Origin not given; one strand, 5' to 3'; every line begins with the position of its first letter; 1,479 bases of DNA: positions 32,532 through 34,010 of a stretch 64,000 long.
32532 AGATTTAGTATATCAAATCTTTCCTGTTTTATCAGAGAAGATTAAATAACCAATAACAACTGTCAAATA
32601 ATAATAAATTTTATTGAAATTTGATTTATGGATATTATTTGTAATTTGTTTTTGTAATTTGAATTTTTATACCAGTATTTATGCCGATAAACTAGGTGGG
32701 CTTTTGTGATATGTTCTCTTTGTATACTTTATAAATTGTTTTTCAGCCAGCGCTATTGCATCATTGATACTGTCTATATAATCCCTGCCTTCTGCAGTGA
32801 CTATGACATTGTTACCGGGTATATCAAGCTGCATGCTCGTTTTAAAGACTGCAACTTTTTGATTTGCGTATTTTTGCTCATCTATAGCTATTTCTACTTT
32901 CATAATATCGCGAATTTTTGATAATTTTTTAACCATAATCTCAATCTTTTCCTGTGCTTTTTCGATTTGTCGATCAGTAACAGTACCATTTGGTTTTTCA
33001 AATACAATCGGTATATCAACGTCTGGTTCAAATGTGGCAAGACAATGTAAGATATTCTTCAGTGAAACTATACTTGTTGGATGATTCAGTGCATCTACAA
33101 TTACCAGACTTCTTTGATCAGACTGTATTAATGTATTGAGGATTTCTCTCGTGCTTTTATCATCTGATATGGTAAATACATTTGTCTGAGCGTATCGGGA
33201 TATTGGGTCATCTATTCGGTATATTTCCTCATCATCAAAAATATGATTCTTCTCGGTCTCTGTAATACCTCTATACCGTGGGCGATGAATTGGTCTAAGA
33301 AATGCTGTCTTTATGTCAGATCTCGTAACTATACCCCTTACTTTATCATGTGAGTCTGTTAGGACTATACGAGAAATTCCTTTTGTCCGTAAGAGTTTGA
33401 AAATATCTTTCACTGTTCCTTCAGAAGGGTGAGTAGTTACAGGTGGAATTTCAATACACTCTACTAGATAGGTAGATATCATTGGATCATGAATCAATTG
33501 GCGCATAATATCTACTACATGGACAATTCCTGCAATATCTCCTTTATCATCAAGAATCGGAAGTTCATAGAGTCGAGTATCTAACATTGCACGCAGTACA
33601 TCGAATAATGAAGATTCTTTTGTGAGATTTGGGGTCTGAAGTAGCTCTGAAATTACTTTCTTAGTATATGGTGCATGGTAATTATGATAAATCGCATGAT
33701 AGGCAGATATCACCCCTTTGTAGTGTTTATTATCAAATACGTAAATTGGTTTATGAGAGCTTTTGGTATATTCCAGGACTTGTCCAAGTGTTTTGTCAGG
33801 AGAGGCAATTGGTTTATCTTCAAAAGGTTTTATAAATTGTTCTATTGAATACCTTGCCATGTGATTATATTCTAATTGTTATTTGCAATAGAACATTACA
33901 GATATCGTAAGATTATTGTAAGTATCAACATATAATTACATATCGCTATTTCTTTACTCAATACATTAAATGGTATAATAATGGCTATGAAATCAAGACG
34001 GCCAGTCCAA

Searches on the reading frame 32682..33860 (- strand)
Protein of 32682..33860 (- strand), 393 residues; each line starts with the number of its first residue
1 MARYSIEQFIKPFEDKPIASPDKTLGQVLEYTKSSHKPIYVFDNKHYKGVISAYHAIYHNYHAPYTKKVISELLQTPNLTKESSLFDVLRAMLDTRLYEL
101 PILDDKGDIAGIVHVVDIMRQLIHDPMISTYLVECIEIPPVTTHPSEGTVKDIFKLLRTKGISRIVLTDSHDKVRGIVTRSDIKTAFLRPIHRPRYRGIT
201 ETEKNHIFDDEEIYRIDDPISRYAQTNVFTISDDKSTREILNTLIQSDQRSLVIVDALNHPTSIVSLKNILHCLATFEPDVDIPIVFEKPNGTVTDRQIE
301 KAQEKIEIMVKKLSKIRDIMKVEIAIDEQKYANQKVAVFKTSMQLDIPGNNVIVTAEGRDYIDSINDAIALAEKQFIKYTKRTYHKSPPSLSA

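Call 10: search_protein_families(library=pfam, proteins=[window:32682-33860:-], max_evalue=0.001)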
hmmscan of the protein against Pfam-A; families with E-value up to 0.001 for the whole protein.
window:32682-33860:- (393 aa): 2 families
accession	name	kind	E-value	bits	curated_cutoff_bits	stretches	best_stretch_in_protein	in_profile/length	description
PF00571.33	CBS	-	1.6e-25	89.6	24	2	139-187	8-55/57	CBS domain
PF02482.25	Ribosomal_S30AE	-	0.00017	22.7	23.7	1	294-382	3-86/88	Sigma 54 modulation protein / S30EA ribosomal protein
